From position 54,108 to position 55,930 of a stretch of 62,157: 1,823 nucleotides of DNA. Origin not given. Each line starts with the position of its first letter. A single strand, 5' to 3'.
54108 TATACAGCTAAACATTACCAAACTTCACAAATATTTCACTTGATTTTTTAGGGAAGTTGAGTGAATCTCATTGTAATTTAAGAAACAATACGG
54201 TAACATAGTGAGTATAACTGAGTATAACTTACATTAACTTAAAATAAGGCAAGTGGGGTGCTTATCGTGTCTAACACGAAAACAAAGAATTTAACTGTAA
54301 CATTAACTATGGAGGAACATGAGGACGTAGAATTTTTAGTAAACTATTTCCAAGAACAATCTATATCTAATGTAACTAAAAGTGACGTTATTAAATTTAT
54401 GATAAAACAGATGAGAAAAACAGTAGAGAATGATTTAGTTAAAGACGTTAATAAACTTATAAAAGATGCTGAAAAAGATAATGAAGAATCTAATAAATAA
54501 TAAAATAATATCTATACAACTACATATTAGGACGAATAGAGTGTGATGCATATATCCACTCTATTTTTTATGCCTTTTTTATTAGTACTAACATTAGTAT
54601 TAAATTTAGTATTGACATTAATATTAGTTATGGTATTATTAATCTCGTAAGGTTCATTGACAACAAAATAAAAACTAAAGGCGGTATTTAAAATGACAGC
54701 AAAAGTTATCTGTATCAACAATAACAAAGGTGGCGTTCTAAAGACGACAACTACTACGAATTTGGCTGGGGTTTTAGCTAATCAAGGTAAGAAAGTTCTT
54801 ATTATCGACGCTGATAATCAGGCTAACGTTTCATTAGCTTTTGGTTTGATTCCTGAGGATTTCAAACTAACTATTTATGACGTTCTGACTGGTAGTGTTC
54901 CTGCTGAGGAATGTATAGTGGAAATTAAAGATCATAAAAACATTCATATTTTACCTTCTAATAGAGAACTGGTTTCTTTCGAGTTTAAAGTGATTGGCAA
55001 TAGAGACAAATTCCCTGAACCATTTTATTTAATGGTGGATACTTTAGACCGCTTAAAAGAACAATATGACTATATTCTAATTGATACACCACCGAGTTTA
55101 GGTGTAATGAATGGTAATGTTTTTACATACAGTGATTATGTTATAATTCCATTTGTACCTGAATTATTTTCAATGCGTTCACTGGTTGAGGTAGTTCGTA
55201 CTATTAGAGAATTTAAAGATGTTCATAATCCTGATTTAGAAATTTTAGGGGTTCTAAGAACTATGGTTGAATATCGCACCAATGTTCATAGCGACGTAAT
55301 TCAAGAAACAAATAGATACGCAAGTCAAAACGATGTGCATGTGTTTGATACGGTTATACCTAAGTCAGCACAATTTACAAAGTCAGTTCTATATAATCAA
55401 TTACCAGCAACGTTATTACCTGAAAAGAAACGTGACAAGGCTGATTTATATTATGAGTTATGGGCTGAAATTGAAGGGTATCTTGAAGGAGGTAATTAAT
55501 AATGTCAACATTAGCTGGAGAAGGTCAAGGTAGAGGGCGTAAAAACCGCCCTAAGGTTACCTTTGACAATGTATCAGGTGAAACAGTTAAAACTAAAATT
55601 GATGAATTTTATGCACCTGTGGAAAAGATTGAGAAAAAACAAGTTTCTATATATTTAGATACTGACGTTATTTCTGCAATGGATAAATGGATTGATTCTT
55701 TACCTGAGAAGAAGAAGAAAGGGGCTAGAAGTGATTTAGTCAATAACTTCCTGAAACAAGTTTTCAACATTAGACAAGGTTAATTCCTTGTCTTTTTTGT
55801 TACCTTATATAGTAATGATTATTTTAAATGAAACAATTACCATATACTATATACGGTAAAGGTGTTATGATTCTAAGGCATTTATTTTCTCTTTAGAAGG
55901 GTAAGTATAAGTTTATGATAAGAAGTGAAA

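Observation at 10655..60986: Dispersed family of overlapping palindromic-hexamer repeat blocks, present between genes and in frame inside genes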

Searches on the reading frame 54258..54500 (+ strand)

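Call 8: search_protein_families(library=pfam, proteins=[window:54258-54500:+], max_evalue=0.01)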
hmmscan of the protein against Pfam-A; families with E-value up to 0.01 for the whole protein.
window:54258-54500:+ (80 aa): 1 family
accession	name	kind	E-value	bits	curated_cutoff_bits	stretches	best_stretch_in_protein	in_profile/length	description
PF11116.13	DUF2624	-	0.0037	18.5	24.7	1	10-69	25-80/83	Protein of unknown function (DUF2624)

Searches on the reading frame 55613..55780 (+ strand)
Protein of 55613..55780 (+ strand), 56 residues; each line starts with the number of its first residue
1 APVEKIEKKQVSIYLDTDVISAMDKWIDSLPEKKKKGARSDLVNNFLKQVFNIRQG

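Call 69: search_solved_structures(query=A5, max_evalue=10, show_alignments=3)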
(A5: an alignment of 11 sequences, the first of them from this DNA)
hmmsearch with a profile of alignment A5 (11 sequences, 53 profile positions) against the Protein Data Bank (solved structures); distinct sequences matched with E-value up to 10: 9.
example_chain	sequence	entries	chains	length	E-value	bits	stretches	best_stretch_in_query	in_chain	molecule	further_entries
6een_B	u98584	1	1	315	3.8e-09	39.6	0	21-39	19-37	Designer Pentatricopeptide Protein dPPR10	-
6een_A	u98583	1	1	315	2.5e-08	36.9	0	21-39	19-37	Designer Pentatricopeptide Protein dPPR10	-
5h7c_A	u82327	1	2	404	4.3e-06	29.8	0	17-48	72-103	Immunoglobulin G-binding protein A, DHR14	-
4ozs_A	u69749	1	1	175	0.00027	24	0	21-39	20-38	Alpha solenoid protein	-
6een_C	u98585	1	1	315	0.0058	19.8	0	21-39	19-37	Designer Pentatricopeptide Protein dPPR10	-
5cwh_A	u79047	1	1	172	0.01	19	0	17-49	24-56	Designed helical repeat protein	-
5h78_A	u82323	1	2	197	0.016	18.4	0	17-49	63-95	cAMP-dependent protein kinase type II-alpha regulatory subunit,DHR14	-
4aai_A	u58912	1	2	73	0.39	13.9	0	3-22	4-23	ORF E73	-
3htn_A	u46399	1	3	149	0.42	13.8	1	4-31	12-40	Putative DNA binding protein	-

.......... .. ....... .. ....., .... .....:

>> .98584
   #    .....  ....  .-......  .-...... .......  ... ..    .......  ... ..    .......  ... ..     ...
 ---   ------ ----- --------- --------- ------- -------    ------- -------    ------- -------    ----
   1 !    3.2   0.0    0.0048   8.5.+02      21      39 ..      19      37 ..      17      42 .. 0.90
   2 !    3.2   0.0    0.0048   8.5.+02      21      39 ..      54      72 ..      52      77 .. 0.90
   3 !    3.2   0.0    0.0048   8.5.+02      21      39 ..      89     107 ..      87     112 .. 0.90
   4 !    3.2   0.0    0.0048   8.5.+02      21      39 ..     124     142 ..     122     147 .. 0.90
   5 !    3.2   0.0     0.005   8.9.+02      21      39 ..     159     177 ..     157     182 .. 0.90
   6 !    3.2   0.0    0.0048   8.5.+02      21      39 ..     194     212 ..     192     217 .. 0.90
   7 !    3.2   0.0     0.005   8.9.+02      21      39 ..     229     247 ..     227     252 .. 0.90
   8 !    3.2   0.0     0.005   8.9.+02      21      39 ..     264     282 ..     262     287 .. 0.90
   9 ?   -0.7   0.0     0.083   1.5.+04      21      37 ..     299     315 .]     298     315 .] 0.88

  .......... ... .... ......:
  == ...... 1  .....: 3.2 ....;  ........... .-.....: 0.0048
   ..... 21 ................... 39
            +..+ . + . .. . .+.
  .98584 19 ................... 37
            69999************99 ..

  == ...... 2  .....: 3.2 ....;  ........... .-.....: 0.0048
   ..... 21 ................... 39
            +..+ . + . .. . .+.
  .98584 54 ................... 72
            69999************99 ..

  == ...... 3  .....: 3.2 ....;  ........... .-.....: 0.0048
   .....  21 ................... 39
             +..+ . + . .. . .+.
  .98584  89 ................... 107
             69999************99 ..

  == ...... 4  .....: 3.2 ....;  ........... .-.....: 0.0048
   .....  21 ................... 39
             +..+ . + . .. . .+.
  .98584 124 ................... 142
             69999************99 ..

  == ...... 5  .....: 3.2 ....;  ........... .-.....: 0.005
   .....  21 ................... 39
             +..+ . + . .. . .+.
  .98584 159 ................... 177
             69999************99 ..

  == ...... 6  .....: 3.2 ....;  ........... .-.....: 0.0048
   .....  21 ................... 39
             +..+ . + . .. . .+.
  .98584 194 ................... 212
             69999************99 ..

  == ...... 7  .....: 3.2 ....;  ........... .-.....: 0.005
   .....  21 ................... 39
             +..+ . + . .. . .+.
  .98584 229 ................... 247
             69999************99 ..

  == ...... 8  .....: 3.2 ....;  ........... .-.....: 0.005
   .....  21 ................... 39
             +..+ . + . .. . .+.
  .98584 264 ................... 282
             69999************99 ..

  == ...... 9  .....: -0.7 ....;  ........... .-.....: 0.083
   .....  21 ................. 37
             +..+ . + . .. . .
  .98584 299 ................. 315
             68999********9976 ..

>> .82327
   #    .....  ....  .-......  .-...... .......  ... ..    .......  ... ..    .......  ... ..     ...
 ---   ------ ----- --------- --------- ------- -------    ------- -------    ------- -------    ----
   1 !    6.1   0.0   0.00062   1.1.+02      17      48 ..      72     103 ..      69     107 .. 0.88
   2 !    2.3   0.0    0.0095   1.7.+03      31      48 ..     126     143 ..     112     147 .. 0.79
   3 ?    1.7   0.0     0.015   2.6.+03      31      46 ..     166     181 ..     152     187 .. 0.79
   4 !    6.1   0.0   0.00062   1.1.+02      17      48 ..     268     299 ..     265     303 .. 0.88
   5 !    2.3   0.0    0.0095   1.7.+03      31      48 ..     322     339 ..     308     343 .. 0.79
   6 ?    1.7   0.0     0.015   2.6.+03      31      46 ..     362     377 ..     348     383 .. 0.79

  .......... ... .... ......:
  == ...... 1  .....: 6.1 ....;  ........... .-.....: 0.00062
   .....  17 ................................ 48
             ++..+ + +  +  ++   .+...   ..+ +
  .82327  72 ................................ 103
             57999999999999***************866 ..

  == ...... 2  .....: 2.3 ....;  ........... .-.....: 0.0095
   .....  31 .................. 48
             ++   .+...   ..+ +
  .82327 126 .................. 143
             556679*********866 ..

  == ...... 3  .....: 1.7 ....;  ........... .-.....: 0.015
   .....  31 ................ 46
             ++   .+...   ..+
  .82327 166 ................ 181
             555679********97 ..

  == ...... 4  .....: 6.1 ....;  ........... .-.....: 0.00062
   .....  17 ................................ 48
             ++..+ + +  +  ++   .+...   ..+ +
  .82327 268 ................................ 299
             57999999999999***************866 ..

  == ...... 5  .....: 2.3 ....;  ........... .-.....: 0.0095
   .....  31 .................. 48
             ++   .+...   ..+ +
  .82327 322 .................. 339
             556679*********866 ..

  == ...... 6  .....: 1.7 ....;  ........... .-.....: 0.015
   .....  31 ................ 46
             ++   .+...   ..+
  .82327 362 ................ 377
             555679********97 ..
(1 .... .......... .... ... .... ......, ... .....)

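Call 77: predict_structure(alignment_id=A6)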
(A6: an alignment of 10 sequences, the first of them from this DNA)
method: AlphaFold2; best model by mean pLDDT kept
length: 56 residues; sequences in the alignment: 10
mean_pLDDT: 81.0   pTM: 0.52
mean pLDDT of the five models: 81.0, 79.2, 79.0, 78.1, 77.0
residues with pLDDT >= 90: 20; 70-90: 24; 50-70: 10; < 50: 2
segments of 3 or more residues with pLDDT < 50: none
pLDDT, mean of each block of 10 residues (from residue 1): 60 84 93 91 85 67
secondary structure, 60 per line:
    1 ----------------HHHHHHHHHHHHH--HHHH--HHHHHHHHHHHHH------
elements in order: H17-29 H32-35 H38-50

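Call 80: fold_search(model_id=the predicted structure, library=pdb)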
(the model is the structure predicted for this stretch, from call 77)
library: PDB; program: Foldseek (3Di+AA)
matches with E <= 10: 14; with E <= 0.001: 0
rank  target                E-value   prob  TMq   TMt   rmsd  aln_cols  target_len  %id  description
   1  4g7h_P                5.3e+00  0.12  0.36  0.07   2.4        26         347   27  Crystal structure of Thermus thermophilus transcription initiation complex (released 2012-10-31)
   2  3vep_A                5.3e+00  0.07  0.30  0.24   6.6        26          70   23  Crystal structure of SigD4 in complex with its negative regulator RsdA (released 2013-02-13)
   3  5zum_A                5.7e+00  0.18  0.31  0.03   0.6        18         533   33  Structure of dipeptidyl-peptidase III from Corallococcus sp. strain EGB (released 2019-06-12)
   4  5lsi_E                5.7e+00  0.04  0.36  0.27  13.9        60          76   15  CRYSTAL STRUCTURE OF THE KINETOCHORE MIS12 COMPLEX HEAD2 SUBDOMAIN CONTAINING DSN1 AND NSL1 FRAGMENTS (released 2016-11-16)
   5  5xj0_F                6.2e+00  0.10  0.37  0.08   3.3        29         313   24  T. thermophilus RNA polymerase holoenzyme bound with gp39 and gp76 (released 2017-12-20)
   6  9w55_C                6.2e+00  0.01  0.19  0.11   9.7        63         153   16  Structure of L-glutamate oxidase E617Q mutant (released 2026-01-07)
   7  5u85_B                7.3e+00  0.07  0.39  0.30   3.9        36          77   22  Murine saposin-D (SapD), open conformation (released 2018-06-13)
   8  5lnk_2                7.3e+00  0.06  0.42  0.15   5.0        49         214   14  Entire ovine respiratory complex I (released 2016-11-23)
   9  4g7h_F                7.9e+00  0.09  0.36  0.07   2.4        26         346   27  Crystal structure of Thermus thermophilus transcription initiation complex (released 2012-10-31)
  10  4l6w_B                7.9e+00  0.08  0.40  0.07   2.9        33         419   15  Carboxyltransferase subunit (AccD6) of Mycobacterium tuberculosis acetyl-CoA carboxylase (released 2013-07-03)
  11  9fp3_F                9.2e+00  0.08  0.33  0.08   1.2        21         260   28  Ap4A bound in de novo transcription initiation T. thermophilus RNA polymerase complex with TC DNA template (released 2025-12-17)
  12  6rfr_H                1.0e+01  0.06  0.43  0.14   4.0        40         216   18  Cryo-EM structure of respiratory complex I from Yarrowia lipolytica at 3.2 A resolution (released 2019-12-11)
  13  4q5s_F                1.0e+01  0.06  0.37  0.07   3.0        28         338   25  Thermus thermophilus RNA polymerase initially transcribing complex containing 6-mer RNA (released 2014-07-09)
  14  2jwd_MODEL_1_A        1.0e+01  0.03  0.38  0.37   4.3        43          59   14  protein A (released 2008-10-21)

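Call 100: find_homologous_proteins(query=A6, max_evalue=0.01)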
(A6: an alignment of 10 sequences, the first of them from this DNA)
Query A6 (10 sequences) (56 aa, profile of the alignment): 35 proteins with E <= 0.01 among 154 candidates.
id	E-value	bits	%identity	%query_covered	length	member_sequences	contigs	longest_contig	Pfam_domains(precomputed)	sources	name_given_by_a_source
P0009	1.5e-30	123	68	100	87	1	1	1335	-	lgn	-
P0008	2.4e-30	122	67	98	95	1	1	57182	-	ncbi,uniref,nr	ncbi:hypothetical protein PDQ75_24965 [Bacillus cereus group sp. Bc015]|uniref:hypothetical protein 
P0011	2.8e-30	122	71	100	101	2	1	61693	-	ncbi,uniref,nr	ncbi:hypothetical protein PDJ86_22420 [Bacillus cereus group sp. TH36-2LC]|uniref:hypothetical prote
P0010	4.1e-30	121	69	98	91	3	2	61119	-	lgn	-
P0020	1.5e-29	119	70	95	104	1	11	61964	-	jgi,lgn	-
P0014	7.5e-29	117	73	91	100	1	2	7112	-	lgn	-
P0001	2.3e-28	116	98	100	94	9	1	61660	-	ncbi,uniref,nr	ncbi:hypothetical protein LAV92_28155 [Bacillus cereus]|uniref:hypothetical protein n=1 Tax=Bacillus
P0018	3.0e-28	115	65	98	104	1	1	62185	-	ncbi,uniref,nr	ncbi:uncharacterized protein (DUF4415 family) [Neobacillus niacini]|uniref:hypothetical protein n=1 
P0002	1.2e-27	113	91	100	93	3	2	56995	-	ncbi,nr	ncbi:hypothetical protein CKQ70_30615 [Bacillus toyonensis]|nr:hypothetical protein CKQ70_30615 [Bac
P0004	2.2e-27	113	91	100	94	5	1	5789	-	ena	-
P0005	2.3e-27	112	91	100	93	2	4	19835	-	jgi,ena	-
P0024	2.8e-27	112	69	91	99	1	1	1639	-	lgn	-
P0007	3.3e-27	112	87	98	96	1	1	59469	-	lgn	-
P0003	4.0e-27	112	91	100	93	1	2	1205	-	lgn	-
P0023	4.7e-27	111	69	91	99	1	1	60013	-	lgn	-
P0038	1.3e-20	91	60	84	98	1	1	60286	PF14384.13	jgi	jgi:uncharacterized protein (DUF4415 family)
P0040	1.7e-18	84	47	98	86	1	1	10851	-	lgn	-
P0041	1.4e-17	81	49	95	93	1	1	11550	-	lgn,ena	-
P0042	1.5e-17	81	59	96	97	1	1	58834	-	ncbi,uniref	ncbi:hypothetical protein [Bacillus sp. Bos-x628]|uniref:hypothetical protein n=1 Tax=Bacillus maqin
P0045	2.1e-13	68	48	93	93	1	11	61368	-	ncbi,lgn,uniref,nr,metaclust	ncbi:hypothetical protein [Bacillus amyloliquefaciens]|uniref:hypothetical protein n=1 Tax=Bacillus 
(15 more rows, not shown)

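Call 102: find_encoding_contigs(protein=P0045, flank=10000, max_places=2)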
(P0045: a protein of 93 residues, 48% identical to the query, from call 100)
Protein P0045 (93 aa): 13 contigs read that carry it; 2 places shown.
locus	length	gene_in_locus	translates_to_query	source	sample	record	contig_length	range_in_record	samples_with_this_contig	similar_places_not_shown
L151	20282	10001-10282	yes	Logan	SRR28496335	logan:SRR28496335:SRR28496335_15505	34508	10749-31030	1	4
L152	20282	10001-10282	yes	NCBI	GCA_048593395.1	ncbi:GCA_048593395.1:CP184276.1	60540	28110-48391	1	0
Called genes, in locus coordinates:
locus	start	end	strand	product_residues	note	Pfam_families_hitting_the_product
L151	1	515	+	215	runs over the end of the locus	PF01712:dNK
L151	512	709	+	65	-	-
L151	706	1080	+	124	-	-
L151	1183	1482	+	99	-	PF04193:PQ-loop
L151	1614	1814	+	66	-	-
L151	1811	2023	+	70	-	-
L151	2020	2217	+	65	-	-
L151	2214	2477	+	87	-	-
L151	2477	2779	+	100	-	PF26835:Phage_T4_Y04K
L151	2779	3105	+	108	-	-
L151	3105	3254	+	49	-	-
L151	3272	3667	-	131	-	PF01381:HTH_3 (weak), PF13443:HTH_26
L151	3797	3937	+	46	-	-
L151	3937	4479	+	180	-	PF13238:AAA_18 (weak), PF21448:DNMK (weak)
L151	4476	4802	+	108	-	PF04545:Sigma70_r4, PF08281:Sigma70_r4_2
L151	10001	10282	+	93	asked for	-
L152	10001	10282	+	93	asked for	-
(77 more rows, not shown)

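Call 108: search_protein_families(library=pfam, proteins=[P0038, P0040, P0041, P0045, P0042], max_evalue=1)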
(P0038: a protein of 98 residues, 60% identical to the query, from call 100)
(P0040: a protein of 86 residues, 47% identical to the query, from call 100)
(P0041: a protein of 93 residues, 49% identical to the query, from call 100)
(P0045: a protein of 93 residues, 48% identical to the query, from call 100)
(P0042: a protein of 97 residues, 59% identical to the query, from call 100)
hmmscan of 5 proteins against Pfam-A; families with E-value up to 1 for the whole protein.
P0038 (98 aa): 5 families
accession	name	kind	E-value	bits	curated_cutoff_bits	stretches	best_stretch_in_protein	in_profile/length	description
PF14384.12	BrnA_antitoxin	-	1.7e-05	25.5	26.1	1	41-91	22-65/68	BrnA antitoxin of type II toxin-antitoxin system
PF19891.5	DUF6364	-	0.022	15.7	27.3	1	55-92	2-38/70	Family of unknown function (DUF6364)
PF18344.7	CBM32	-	0.031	14.6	25.7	1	23-49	32-58/64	Carbohydrate binding module family 32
PF11976.14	Rad60-SLD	-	0.044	14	23.8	1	31-73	15-57/72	Ubiquitin-2 like Rad60 SUMO-like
PF02597.26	ThiS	-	0.11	13.5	22.5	1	17-69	3-54/76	ThiS family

P0040 (86 aa): 3 families
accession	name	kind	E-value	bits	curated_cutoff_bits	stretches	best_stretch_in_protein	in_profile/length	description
PF14384.12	BrnA_antitoxin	-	0.00052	20.8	26.1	1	32-56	24-49/68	BrnA antitoxin of type II toxin-antitoxin system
PF01402.27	RHH_1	-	0.031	14.7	20.5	1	43-65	1-23/39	Ribbon-helix-helix protein, copG family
PF19891.5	DUF6364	-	0.081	13.8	27.3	1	41-78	2-38/70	Family of unknown function (DUF6364)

P0041 (93 aa): 2 families
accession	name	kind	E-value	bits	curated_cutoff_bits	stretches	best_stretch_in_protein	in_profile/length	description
PF14384.12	BrnA_antitoxin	-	0.034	15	26.1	1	23-48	31-54/68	BrnA antitoxin of type II toxin-antitoxin system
PF01402.27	RHH_1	-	0.11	13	20.5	1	30-59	1-29/39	Ribbon-helix-helix protein, copG family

P0045 (93 aa): 1 family
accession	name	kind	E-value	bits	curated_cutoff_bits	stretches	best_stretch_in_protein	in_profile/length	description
PF14384.12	BrnA_antitoxin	-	0.15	12.9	26.1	1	46-64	33-51/68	BrnA antitoxin of type II toxin-antitoxin system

P0042 (97 aa): 3 families
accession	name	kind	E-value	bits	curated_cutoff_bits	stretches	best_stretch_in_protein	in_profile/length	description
PF14384.12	BrnA_antitoxin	-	0.0022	18.8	26.1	1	44-68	26-51/68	BrnA antitoxin of type II toxin-antitoxin system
PF10038.14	DUF2274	-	0.043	14.7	23.8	1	52-90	15-56/69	Protein of unknown function (DUF2274)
PF07878.17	RHH_5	-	0.16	12.2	26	1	54-74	4-24/43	CopG-like RHH_1 or ribbon-helix-helix domain, RHH_5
